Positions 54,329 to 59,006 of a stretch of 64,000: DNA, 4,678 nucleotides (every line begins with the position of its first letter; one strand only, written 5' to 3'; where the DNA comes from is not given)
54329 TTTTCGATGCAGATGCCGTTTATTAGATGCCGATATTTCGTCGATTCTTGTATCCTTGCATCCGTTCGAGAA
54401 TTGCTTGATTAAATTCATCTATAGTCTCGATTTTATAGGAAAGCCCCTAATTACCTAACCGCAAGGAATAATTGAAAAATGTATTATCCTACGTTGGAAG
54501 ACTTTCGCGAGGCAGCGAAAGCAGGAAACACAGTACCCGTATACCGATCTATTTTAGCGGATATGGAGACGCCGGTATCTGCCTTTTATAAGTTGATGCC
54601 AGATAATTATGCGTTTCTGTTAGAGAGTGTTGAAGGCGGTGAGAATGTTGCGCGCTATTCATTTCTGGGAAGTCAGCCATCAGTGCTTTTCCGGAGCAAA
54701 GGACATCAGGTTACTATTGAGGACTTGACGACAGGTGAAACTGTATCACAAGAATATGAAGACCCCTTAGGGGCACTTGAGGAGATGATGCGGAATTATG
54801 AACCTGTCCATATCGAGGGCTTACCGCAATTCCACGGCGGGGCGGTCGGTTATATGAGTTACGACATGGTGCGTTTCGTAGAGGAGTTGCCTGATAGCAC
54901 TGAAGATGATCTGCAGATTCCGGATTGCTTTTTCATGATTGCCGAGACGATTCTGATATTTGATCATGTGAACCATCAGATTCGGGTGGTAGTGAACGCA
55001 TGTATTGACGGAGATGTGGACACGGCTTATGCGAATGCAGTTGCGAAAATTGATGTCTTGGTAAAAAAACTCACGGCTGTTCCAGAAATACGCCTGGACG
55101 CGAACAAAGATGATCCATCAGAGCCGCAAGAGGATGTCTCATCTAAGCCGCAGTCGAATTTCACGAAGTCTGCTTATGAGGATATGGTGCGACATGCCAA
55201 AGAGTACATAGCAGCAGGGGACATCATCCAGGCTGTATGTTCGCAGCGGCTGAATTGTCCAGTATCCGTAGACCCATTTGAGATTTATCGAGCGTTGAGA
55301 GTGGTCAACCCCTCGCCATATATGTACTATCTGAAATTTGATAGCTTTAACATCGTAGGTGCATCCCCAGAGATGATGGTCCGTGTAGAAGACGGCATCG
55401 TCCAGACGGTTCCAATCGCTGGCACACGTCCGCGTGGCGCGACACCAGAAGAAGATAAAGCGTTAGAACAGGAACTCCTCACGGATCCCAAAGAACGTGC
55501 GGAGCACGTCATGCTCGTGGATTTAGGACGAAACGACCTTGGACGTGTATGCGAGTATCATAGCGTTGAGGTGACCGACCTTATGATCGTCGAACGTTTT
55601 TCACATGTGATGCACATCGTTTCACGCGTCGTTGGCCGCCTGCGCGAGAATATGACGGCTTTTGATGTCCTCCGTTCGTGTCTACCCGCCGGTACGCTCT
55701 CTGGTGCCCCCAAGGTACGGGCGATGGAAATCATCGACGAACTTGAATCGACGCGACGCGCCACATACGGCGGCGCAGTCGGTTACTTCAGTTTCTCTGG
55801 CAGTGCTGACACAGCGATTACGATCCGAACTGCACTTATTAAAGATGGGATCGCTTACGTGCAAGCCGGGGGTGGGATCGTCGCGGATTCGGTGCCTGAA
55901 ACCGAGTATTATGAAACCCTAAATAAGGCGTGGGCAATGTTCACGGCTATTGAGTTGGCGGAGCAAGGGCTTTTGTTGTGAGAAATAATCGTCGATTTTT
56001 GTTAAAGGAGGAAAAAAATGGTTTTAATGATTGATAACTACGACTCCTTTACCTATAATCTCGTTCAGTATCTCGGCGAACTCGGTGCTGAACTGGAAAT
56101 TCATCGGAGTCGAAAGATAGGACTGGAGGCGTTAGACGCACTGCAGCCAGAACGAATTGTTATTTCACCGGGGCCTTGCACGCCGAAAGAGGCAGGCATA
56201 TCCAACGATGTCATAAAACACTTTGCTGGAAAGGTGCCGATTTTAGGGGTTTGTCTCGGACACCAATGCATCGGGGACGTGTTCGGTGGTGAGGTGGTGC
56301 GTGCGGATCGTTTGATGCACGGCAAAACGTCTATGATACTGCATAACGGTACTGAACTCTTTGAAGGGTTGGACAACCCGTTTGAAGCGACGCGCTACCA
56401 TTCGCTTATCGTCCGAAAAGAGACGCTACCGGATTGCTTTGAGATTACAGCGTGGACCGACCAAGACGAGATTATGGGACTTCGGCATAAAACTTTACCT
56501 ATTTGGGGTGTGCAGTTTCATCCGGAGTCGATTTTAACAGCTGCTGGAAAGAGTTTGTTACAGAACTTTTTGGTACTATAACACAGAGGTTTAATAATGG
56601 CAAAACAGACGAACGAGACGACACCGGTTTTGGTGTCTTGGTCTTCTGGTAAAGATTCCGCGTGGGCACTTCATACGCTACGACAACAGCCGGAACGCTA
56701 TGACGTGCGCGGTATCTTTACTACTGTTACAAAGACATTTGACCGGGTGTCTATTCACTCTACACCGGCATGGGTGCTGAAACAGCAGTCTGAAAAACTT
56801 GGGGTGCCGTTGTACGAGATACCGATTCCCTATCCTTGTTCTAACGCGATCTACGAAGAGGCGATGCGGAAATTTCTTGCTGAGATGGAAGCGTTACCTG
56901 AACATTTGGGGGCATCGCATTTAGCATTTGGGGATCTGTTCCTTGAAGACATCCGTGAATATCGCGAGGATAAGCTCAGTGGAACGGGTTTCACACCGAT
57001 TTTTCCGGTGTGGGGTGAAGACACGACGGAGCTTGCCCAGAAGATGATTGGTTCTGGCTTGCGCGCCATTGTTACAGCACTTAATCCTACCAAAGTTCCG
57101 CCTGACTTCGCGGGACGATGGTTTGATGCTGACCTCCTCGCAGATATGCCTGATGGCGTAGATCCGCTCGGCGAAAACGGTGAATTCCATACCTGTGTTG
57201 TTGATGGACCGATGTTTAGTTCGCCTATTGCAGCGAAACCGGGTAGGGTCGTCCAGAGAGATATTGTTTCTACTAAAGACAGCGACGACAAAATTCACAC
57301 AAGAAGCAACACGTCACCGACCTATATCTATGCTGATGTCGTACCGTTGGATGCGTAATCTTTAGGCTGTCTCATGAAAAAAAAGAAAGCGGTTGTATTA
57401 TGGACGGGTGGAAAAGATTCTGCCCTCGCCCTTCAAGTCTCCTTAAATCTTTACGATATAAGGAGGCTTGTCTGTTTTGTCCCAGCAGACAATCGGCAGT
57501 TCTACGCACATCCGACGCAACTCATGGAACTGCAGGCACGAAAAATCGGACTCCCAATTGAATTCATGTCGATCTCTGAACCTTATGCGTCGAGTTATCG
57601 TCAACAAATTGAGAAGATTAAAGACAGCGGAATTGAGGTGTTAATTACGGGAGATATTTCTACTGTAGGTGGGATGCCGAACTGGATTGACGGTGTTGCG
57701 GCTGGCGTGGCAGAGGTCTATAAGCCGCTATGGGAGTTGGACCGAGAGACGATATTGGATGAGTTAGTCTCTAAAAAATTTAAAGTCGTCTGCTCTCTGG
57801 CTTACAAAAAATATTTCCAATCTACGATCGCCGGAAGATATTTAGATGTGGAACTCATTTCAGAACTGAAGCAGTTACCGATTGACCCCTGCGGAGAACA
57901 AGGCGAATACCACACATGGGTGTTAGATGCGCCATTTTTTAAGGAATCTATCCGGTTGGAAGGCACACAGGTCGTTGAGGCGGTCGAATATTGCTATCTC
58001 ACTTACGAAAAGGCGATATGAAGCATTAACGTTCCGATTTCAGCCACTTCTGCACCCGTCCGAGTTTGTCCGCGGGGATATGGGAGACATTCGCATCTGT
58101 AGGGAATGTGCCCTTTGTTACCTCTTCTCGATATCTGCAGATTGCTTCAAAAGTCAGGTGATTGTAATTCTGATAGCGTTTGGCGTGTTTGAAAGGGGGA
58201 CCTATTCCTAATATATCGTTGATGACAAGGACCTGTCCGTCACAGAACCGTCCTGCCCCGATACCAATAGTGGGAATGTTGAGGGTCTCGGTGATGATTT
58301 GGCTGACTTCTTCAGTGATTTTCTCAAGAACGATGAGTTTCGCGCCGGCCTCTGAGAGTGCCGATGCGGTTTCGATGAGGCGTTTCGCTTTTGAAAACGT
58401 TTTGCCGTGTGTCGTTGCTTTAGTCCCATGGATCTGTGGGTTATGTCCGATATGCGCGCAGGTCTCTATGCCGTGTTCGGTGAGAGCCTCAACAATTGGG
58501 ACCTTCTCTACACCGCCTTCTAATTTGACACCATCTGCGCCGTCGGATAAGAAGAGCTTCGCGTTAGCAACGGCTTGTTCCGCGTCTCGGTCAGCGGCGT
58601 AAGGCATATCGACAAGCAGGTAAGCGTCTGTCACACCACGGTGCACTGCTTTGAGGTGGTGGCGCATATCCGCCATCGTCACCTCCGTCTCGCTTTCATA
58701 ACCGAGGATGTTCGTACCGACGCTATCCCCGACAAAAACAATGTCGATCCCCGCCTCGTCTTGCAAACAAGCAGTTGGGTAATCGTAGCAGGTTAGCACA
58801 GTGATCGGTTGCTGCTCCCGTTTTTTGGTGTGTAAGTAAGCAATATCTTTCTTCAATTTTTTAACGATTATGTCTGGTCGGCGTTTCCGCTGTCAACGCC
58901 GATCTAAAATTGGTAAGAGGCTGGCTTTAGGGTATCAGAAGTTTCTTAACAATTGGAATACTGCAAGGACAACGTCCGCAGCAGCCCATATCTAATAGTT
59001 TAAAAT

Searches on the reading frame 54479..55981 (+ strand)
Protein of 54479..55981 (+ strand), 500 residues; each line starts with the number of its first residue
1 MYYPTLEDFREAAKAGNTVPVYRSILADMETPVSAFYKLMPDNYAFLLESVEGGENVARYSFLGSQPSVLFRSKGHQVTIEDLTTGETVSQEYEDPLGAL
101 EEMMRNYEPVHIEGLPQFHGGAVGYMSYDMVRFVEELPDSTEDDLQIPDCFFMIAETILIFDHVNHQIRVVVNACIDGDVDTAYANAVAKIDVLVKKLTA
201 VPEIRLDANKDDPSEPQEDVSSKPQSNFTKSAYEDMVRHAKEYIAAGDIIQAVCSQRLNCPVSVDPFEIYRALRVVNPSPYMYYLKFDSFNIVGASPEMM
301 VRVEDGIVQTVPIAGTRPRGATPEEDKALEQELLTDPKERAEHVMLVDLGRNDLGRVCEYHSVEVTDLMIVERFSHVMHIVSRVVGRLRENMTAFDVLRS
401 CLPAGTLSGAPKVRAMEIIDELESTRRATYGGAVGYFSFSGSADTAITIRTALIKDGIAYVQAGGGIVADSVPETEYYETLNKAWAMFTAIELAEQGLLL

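Call 6: search_protein_families(library=ncbifam, proteins=[window:54479-55981:+])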
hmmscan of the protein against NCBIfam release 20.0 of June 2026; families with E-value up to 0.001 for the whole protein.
window:54479-55981:+ (500 aa): 26 families (the best 25 are shown)
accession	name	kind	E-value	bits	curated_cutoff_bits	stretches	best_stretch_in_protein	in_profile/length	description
TIGR00564.1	trpE_most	equivalog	4.8e-178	592.8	517.7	1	27-491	1-454/455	anthranilate synthase component I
NF010086.0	PRK13571.1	equivalog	1.7e-176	587.7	693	1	4-495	9-501/510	anthranilate synthase component I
TIGR01820.1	TrpE-arch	equivalog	1.9e-152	508.7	512.05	1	33-492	2-449/449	anthranilate synthase component I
NF010087.0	PRK13572.1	equivalog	9.3e-117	390.3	580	1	31-494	10-434/435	anthranilate synthase component I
NF010089.0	PRK13574.1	equivalog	3.2e-116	388.8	527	2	225-491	152-418/421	anthranilate synthase component I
NF010079.0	PRK13564.1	equivalog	1.2e-114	384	471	1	123-495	147-515/521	anthranilate synthase component 1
NF004610.0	PRK05940.1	equivalog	2.3e-107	359.6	568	1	43-494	32-462/467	anthranilate synthase component I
TIGR01824.1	PabB-clade2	equivalog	1.7e-106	356.5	408.55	1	120-486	1-354/355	aminodeoxychorismate synthase, component I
NF006563.0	PRK09070.1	equivalog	5e-103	345.1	514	1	32-492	12-445/447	aminodeoxychorismate synthase component I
TIGR00565.1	trpE_proteo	equivalog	3.3e-100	336.4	494.65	1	124-494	131-496/498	anthranilate synthase component I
NF012009.0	PRK15465.1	equivalog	3.4e-92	309.4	622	1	37-488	23-448/453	aminodeoxychorismate synthase component 1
NF010082.0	PRK13567.1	equivalog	1.2e-86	291.4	576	1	46-487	25-463/468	anthranilate synthase component I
TIGR00553.1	pabB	equivalog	2e-86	290.2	328.4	1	123-484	2-326/329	aminodeoxychorismate synthase component I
NF010081.0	PRK13566.1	equivalog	5e-76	256.5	645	1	211-495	226-511/729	anthranilate synthase component I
NF005698.0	PRK07508.1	equivalog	3e-70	236.7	452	1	213-485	99-373/383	aminodeoxychorismate synthase component I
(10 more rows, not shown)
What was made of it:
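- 54479..55981 (+): trpE (anthranilate synthase component I). TIGR00564, 592.8 bits against a cutoff of 517.7 (call 6).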

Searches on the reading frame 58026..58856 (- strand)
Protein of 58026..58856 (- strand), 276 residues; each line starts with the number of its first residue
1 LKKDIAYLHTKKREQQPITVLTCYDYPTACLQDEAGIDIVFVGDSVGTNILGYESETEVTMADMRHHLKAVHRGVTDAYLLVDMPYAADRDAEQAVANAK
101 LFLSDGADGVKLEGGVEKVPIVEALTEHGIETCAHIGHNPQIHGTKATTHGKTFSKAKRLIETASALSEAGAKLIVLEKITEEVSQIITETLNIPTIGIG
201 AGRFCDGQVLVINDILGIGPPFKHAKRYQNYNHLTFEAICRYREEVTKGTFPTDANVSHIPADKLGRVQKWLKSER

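Call 6: search_protein_families(library=ncbifam, proteins=[window:58026-58856:-])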
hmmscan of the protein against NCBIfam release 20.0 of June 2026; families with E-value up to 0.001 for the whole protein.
window:58026-58856:- (276 aa): 2 families
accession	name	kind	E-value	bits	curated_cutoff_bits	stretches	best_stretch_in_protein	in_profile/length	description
NF001452.0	PRK00311.1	subfamily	1.3e-79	267.2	272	1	4-256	6-264/267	3-methyl-2-oxobutanoate hydroxymethyltransferase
TIGR00222.1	panB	equivalog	2.6e-73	246.8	207.55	1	3-255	4-260/264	3-methyl-2-oxobutanoate hydroxymethyltransferase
